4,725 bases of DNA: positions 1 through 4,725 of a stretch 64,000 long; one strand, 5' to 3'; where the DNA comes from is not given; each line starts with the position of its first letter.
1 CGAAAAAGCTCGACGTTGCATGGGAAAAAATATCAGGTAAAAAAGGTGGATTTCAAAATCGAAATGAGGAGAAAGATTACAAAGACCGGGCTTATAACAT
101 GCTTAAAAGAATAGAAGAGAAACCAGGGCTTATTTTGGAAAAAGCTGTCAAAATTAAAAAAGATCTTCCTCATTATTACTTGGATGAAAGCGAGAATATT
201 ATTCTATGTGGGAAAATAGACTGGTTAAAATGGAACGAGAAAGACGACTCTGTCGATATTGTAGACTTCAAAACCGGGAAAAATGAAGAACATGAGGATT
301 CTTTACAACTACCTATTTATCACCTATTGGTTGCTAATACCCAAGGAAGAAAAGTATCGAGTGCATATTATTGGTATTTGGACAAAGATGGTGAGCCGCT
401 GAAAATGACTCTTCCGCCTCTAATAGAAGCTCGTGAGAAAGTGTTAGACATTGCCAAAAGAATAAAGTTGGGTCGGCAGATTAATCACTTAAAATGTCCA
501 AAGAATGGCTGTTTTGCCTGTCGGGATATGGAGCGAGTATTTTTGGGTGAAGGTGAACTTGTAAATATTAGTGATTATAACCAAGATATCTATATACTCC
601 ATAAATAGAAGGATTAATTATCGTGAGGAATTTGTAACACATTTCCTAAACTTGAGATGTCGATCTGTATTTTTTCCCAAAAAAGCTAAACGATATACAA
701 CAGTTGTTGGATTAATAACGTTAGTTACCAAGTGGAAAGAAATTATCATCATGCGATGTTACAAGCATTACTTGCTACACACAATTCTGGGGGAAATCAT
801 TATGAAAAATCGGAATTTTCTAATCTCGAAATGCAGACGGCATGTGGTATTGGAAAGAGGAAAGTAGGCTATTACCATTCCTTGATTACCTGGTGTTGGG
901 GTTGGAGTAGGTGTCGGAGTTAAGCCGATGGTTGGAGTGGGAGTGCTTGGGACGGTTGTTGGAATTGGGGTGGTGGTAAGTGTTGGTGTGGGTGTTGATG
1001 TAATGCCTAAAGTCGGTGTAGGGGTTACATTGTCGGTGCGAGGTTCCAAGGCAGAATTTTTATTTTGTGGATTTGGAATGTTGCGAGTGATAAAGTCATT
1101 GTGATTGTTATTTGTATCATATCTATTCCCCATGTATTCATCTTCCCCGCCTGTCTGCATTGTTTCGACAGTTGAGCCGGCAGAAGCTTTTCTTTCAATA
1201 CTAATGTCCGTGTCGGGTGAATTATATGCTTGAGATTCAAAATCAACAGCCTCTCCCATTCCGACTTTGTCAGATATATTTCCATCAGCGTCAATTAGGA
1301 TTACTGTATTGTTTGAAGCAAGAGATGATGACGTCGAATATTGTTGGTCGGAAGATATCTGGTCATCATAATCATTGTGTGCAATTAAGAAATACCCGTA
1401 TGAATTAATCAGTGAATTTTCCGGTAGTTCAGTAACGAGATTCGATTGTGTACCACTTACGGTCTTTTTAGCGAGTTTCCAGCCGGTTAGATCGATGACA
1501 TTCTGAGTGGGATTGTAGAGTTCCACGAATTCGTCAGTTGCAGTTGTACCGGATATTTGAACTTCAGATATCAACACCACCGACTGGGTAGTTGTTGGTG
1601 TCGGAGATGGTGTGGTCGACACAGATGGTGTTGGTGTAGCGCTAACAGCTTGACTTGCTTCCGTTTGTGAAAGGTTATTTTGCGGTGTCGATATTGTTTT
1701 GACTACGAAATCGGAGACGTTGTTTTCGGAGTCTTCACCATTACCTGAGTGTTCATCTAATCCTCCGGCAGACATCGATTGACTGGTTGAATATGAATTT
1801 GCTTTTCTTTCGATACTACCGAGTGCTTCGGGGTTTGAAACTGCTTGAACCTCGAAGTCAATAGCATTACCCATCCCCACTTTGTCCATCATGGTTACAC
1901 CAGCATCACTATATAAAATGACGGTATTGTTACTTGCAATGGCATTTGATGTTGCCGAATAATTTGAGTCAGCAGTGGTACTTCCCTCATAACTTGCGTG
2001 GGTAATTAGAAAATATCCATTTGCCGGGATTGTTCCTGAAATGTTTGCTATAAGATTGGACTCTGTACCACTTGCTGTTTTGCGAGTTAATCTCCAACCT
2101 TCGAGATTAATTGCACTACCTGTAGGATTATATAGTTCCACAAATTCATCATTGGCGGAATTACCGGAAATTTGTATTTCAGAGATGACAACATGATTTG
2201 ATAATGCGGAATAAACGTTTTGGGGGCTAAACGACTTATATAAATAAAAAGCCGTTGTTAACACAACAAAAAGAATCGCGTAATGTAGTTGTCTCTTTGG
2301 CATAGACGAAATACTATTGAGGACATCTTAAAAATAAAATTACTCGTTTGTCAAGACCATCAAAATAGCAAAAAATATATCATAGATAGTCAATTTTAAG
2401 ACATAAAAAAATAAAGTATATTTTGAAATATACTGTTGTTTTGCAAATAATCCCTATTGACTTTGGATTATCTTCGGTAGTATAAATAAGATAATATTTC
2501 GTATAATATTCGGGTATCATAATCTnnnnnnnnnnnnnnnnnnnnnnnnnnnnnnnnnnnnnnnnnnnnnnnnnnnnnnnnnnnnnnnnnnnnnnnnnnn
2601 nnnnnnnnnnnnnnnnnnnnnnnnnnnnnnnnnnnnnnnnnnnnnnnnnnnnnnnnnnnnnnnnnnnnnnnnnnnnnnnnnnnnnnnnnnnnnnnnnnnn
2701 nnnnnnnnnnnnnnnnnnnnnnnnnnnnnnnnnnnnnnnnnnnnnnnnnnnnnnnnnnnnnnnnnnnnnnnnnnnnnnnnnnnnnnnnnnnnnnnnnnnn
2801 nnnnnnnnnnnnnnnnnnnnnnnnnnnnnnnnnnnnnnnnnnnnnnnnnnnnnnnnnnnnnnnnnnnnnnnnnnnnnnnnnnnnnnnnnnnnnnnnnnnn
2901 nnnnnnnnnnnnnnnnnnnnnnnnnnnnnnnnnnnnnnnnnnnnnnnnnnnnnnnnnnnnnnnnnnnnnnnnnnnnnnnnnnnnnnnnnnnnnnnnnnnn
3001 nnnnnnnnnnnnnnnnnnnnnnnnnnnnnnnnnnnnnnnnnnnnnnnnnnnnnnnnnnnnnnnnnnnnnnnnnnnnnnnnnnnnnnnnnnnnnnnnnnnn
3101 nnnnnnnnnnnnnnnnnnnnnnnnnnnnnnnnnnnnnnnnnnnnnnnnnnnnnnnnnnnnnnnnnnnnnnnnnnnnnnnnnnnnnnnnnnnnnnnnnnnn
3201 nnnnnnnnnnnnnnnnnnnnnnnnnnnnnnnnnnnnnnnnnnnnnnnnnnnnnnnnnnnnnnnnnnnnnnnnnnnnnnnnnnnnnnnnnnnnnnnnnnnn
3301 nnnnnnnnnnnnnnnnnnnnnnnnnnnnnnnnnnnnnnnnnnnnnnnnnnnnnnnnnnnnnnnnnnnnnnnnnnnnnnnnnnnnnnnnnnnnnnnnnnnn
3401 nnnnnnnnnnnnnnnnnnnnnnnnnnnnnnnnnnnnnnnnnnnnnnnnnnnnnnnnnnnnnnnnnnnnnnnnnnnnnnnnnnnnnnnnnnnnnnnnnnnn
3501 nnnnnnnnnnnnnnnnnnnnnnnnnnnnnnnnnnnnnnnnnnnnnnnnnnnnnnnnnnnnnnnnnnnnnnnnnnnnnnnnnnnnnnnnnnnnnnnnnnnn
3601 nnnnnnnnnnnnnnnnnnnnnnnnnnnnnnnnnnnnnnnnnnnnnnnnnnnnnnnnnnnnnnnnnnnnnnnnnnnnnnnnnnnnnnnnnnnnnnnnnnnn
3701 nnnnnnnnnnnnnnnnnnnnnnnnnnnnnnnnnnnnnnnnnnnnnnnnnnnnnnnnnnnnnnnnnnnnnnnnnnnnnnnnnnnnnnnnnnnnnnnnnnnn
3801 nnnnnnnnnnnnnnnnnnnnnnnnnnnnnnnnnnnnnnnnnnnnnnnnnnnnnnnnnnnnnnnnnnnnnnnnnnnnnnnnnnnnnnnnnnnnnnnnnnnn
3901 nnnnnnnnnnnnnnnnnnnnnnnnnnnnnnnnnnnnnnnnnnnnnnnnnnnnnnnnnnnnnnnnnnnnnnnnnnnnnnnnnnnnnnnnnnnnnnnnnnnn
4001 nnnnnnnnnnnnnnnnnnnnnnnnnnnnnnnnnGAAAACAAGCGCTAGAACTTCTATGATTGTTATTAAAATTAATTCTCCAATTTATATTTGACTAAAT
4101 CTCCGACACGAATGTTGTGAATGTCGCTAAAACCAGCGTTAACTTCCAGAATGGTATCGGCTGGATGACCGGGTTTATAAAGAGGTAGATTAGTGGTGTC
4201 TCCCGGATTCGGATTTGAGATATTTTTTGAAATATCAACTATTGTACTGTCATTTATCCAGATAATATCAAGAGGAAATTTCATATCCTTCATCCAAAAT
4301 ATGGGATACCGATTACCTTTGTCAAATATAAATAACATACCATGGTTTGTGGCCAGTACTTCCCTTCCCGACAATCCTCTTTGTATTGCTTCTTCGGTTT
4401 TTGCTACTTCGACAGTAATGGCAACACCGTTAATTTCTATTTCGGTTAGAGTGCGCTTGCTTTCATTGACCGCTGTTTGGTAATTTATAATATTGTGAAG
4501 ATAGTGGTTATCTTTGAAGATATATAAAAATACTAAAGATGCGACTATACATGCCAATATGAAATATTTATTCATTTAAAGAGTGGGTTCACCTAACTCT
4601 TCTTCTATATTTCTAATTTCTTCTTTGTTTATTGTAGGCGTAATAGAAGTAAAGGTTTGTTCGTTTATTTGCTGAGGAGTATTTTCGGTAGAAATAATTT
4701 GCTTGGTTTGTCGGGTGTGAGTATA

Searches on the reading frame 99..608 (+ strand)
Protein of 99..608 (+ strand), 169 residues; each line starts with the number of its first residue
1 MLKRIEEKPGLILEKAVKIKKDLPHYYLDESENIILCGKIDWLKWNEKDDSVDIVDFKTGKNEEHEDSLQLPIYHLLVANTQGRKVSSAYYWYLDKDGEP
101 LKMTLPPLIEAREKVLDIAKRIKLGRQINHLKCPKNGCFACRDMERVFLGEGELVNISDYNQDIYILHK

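Call 14: search_protein_families(library=pfam, proteins=[window:99-608:+], max_evalue=0.0001)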
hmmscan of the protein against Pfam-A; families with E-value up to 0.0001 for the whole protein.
window:99-608:+ (169 aa): 1 family
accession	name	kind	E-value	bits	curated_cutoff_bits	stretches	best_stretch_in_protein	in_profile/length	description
PF12705.13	PDDEXK_1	-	3.2e-10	40.8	22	1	34-122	122-220/247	PD-(D/E)XK nuclease superfamily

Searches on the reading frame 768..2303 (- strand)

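Call 9: search_protein_families(library=pfam, proteins=[window:768-2303:-], max_evalue=0.00001)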
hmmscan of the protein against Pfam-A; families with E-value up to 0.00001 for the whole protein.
window:768-2303:- (511 aa): 1 family
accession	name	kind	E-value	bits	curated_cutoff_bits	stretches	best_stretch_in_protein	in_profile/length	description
PF00932.25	LTD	-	7e-34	116.9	34.3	2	35-144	5-107/109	Lamin Tail Domain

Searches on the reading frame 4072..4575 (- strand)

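Call 14: search_protein_families(library=pfam, proteins=[window:4072-4575:-], max_evalue=0.0001)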
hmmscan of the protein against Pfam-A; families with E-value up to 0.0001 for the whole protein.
window:4072-4575:- (167 aa): 1 family
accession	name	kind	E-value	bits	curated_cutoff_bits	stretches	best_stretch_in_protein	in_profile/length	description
PF02643.20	DUF192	-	2.6e-26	92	27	1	53-162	1-95/96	Uncharacterized ACR, COG1430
